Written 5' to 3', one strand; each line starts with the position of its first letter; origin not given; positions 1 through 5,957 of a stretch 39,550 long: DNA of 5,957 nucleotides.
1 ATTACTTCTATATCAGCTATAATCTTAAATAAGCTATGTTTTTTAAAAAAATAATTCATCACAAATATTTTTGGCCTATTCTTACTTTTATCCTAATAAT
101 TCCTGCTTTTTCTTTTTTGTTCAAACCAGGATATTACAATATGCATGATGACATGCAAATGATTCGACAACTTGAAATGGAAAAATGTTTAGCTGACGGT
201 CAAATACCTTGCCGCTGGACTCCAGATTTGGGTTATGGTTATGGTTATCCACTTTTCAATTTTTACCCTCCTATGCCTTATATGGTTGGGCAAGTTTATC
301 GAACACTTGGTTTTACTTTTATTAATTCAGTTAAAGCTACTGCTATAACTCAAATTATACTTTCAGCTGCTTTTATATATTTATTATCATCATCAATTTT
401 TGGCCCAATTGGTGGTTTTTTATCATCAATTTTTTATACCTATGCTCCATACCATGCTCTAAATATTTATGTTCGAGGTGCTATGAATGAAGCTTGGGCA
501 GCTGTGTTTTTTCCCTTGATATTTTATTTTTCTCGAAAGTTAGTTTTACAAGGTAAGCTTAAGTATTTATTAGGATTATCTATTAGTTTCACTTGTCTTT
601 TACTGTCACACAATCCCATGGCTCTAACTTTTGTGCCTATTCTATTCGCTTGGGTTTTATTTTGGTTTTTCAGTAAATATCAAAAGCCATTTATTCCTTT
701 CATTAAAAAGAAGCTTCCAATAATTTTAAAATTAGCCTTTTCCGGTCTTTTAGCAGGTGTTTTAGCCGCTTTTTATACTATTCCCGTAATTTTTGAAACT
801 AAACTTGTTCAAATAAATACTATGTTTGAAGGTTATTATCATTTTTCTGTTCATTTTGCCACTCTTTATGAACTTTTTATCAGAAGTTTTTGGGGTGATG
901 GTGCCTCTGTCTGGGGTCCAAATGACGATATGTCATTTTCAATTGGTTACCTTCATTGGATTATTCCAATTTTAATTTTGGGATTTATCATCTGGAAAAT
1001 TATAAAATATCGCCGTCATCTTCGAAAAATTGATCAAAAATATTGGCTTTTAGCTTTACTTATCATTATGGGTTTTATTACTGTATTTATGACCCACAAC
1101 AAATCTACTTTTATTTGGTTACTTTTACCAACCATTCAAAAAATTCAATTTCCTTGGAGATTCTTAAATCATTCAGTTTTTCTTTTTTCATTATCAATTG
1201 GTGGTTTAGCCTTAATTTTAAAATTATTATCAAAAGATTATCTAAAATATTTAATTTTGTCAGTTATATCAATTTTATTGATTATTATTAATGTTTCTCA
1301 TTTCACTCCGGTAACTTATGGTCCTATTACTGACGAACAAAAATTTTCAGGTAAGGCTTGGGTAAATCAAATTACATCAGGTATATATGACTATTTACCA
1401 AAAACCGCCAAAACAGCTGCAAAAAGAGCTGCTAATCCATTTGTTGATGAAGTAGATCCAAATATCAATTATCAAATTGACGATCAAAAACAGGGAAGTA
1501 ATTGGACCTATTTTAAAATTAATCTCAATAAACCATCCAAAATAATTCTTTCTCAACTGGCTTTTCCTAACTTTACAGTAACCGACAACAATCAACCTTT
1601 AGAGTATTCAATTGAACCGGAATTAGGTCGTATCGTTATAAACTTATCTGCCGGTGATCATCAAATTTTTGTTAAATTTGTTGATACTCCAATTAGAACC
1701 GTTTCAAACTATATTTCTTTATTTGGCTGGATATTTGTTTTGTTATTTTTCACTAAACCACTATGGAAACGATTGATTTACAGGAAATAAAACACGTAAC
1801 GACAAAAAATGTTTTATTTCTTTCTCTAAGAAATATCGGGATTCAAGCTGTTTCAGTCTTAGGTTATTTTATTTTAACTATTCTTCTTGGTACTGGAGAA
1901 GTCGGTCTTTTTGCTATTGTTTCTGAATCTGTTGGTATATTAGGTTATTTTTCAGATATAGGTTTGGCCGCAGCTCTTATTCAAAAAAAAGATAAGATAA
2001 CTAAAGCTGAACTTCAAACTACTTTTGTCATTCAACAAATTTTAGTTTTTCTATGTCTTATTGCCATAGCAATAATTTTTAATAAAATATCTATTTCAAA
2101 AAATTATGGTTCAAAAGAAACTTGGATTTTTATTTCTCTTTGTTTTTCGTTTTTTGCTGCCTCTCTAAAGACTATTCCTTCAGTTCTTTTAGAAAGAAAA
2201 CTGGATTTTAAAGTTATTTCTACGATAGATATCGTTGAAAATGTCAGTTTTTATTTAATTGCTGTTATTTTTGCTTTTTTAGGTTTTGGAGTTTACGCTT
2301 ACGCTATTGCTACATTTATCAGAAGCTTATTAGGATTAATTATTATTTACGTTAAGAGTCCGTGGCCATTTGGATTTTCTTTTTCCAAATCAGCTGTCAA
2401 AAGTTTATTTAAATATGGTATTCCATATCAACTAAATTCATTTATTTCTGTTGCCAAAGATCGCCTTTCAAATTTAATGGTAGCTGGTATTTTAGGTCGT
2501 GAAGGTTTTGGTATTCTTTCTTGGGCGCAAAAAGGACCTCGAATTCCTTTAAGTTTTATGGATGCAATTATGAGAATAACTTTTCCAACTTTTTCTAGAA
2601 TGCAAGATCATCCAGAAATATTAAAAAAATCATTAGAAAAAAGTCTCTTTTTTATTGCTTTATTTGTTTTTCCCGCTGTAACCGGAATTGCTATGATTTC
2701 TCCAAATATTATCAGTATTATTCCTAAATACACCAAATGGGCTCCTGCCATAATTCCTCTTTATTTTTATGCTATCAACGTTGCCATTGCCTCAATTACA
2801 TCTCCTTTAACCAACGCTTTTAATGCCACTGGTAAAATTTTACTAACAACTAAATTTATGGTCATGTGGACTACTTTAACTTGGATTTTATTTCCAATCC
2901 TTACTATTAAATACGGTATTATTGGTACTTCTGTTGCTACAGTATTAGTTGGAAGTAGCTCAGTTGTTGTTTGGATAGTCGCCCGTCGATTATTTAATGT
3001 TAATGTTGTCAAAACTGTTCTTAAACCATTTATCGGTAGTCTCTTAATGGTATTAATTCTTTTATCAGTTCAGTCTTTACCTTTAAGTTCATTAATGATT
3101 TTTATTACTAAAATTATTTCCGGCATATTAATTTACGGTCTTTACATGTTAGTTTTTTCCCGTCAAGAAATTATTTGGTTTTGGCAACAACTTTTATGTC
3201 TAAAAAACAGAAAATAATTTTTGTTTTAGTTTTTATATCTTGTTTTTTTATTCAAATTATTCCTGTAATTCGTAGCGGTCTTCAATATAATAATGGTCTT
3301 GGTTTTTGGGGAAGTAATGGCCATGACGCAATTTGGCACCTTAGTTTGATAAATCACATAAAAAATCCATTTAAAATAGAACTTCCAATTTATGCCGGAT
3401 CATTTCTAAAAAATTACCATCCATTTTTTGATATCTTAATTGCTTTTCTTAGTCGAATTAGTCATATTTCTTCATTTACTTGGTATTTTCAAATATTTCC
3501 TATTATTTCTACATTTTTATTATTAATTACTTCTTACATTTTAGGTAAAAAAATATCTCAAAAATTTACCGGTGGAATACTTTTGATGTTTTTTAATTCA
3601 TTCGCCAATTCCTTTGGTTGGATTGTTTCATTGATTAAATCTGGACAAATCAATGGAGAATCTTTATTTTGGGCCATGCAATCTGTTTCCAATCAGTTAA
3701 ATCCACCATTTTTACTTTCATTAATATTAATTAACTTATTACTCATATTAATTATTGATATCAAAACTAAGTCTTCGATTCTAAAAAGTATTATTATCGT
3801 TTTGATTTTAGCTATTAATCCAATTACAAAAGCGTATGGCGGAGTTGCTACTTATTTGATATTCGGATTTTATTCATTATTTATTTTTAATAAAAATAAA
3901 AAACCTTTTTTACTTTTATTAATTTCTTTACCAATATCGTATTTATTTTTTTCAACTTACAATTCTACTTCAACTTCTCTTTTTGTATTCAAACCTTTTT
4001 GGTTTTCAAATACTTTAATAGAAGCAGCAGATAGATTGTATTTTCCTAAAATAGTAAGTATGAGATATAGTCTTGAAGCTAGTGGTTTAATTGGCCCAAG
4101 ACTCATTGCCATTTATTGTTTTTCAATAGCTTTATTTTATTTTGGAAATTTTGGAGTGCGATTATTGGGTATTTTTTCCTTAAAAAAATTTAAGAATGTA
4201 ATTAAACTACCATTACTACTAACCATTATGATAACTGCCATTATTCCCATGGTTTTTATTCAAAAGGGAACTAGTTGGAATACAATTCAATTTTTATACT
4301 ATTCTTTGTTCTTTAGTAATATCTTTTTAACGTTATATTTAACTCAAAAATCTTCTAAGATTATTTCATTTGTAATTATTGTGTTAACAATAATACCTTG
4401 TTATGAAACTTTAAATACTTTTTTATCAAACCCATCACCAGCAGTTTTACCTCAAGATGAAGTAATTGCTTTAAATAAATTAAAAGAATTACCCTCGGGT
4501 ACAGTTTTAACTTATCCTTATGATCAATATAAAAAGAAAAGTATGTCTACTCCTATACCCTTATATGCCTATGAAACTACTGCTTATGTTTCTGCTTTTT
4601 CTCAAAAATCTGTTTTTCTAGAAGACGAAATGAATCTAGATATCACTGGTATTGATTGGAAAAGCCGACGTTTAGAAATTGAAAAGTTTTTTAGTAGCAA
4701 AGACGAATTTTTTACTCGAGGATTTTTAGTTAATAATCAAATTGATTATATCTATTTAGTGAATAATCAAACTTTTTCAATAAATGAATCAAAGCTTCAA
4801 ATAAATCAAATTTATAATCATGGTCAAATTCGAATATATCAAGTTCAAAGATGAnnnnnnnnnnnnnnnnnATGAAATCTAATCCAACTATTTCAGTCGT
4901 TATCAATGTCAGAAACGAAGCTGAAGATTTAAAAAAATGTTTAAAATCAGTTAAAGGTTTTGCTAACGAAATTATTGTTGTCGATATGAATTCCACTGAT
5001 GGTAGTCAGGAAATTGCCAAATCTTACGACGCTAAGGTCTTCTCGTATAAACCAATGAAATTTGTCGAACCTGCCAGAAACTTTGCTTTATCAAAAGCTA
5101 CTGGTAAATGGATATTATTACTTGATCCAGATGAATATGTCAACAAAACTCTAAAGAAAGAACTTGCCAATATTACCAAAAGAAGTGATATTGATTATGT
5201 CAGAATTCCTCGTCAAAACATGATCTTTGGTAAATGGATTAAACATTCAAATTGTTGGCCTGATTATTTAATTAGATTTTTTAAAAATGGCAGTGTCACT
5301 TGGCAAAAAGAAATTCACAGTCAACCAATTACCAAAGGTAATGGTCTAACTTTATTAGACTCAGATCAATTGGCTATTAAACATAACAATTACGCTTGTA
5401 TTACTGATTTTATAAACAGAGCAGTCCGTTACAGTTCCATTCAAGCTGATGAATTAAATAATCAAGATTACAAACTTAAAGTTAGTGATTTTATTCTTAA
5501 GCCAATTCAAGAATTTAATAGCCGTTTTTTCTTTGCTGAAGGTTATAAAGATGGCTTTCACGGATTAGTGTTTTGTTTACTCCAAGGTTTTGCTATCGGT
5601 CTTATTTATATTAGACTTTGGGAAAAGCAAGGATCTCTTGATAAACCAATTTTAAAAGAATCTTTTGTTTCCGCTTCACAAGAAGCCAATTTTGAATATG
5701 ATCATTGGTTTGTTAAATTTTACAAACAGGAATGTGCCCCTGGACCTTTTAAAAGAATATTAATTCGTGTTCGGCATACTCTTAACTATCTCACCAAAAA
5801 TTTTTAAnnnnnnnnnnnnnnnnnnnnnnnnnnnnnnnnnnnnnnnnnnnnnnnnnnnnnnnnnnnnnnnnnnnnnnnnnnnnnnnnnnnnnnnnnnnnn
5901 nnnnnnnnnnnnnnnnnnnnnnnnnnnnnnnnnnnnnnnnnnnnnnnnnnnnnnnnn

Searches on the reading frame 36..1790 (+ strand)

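Call 6: search_protein_families(library=pfam, proteins=[window:36-1790:+], max_evalue=0.01)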
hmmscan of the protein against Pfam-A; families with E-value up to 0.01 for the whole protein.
window:36-1790:+ (584 aa): 1 family
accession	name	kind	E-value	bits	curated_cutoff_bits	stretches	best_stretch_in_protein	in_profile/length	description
PF10131.15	PTPS_related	-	0.00011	21.2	26.4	1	74-437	1-321/621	6-pyruvoyl-tetrahydropterin synthase related domain; membrane protein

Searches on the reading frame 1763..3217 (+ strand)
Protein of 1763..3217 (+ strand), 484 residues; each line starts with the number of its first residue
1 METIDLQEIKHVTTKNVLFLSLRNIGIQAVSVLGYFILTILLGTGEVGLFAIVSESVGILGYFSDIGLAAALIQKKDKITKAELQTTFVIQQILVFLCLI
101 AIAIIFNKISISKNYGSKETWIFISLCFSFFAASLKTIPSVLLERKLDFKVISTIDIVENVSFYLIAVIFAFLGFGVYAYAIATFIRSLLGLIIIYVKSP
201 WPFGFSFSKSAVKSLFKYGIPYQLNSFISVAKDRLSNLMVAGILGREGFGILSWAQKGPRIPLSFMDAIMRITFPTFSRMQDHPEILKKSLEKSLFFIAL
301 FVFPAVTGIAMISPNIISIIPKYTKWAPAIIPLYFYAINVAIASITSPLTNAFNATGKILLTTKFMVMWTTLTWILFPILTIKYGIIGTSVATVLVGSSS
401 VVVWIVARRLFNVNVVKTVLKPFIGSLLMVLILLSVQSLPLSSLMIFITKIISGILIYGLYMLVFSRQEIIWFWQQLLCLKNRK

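Call 6: search_protein_families(library=pfam, proteins=[window:1763-3217:+], max_evalue=0.01)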
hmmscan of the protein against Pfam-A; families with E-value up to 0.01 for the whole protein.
window:1763-3217:+ (484 aa): 2 families
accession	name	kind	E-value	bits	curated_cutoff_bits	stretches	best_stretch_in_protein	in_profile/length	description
PF13440.11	Polysacc_synt_3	-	4.3e-45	154.6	23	1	37-320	1-283/293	Polysaccharide biosynthesis protein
PF01943.22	Polysacc_synt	-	1.8e-22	80.5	28.2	1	14-281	2-274/274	Polysaccharide biosynthesis protein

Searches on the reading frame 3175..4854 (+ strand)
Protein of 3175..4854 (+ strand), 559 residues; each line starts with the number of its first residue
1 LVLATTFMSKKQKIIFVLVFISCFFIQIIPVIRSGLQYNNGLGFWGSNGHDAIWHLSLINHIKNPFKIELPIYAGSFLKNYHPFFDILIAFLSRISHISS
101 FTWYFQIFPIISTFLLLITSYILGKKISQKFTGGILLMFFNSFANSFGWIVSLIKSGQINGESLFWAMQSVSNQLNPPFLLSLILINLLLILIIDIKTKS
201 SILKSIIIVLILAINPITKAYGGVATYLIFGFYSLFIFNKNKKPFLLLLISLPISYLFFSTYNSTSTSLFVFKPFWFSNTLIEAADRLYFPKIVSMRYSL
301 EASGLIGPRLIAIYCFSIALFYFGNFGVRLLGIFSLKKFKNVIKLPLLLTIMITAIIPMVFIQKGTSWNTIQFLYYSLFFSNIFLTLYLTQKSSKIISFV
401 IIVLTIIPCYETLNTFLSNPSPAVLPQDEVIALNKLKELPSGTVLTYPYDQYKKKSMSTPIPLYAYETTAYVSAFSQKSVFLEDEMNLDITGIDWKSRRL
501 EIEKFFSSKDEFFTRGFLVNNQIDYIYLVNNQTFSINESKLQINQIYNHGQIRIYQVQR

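Call 6: search_protein_families(library=pfam, proteins=[window:3175-4854:+], max_evalue=0.01)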
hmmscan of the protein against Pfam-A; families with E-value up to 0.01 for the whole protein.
window:3175-4854:+ (559 aa): 1 family
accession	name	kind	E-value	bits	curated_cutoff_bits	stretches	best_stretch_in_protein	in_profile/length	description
PF17332.7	DUF5592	-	0.0042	17.9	26.7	1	88-126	30-68/89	Family of unknown function (DUF5592)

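Call 39: search_protein_families(library=pfam, proteins=[window:3175-4854:+], max_evalue=0.1)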
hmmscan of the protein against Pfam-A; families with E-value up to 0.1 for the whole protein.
window:3175-4854:+ (559 aa): 2 families
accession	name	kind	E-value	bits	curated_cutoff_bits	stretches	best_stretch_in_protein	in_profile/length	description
PF17332.7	DUF5592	-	0.0042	17.9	26.7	1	88-126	30-68/89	Family of unknown function (DUF5592)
PF14494.11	DUF4436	-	0.039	13.7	23.2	1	420-473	74-127/255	Domain of unknown function (DUF4436)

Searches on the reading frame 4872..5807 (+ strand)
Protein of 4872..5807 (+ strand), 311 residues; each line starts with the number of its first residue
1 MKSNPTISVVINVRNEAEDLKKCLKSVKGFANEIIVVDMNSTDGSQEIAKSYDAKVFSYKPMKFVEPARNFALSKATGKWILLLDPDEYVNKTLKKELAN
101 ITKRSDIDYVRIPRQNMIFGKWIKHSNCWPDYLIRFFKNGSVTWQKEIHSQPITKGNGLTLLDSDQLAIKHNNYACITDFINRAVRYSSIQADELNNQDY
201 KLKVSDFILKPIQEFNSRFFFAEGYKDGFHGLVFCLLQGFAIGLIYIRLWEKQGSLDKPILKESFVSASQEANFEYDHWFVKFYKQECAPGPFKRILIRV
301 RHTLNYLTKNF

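Call 6: search_protein_families(library=pfam, proteins=[window:4872-5807:+], max_evalue=0.01)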
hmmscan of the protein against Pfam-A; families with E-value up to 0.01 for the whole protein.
window:4872-5807:+ (311 aa): 3 families
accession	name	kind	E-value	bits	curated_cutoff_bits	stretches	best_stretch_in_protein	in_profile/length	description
PF00535.33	Glycos_transf_2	-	4.9e-21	75.8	23.3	1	8-145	1-146/168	Glycosyl transferase family 2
PF13704.12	Glyco_tranf_2_4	-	1.6e-05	25.7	27.5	1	14-92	1-86/98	Glycosyl transferase family 2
PF10111.15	Glyco_tranf_2_2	-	0.0025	17.8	27.3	1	8-98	1-102/276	Glycosyltransferase like family 2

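Call 38: search_protein_families(library=ncbifam, proteins=[window:4872-5807:+], max_evalue=0.001)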
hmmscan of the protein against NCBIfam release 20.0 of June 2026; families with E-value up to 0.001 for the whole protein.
window:4872-5807:+ (311 aa): 13 families
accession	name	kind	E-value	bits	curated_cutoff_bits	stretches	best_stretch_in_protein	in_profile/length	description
NF007482.0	PRK10073.1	equivalog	4.5e-14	52.2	423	1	1-110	2-118/334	glycosyltransferase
TIGR04195.1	S_glycosyl_SunS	equivalog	1e-13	51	350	1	4-176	56-226/421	SunS family peptide S-glycosyltransferase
TIGR04283.1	glyco_like_mftF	equivalog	6e-12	45.6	182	1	7-105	1-100/221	TIGR04283 family arsenosugar biosynthesis glycosyltransferase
NF047683.1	TeichurnBiosyTuaG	equivalog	2.3e-07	30.7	400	1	2-104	3-114/252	teichuronic acid biosynthesis protein TuaG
NF038302.1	EPS_HpsE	equivalog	3.7e-07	29.4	300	1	9-92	5-101/307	hormogonium polysaccharide biosynthesis glycosyltransferase HpsE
NF045692.1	OglycostaseCruG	equivalog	2e-06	27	600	1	6-113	42-163/386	2'-O-glycosyltransferase CruG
TIGR03965.1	mycofact_glyco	equivalog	2.6e-06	26.6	280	1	3-91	72-168/467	mycofactocin biosynthesis glycosyltransferase MftF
NF010496.0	PRK13915.1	equivalog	4.3e-06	26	262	1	2-60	28-92/307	glucosyl-3-phosphoglycerate synthase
NF050050.1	ProtGlycPglI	equivalog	1e-05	25.1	500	1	5-109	2-112/306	GalNAc(5)-diNAcBac-PP-undecaprenol beta-1,3-glucosyltransferase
NF041875.1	EPS_EpsD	equivalog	2.6e-05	23.8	370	1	7-95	1-97/325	exopolysaccharide biosynthesis glycosyltransferase EpsD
TIGR03469.1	HpnB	hypoth_equivalog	3.6e-05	23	379.25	1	3-56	42-99/386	hopene-associated glycosyltransferase HpnB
TIGR04182.1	glyco_TIGR04182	equivalog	4.5e-05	23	325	1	7-88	2-83/293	S-layer glycoprotein N-glycosyltransferase AglJ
TIGR03111.1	glyc2_xrt_Gpos1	hypoth_equivalog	7.6e-05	21.7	363.95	1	3-98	47-153/439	TIGR03111 family XrtG-associated glycosyltransferase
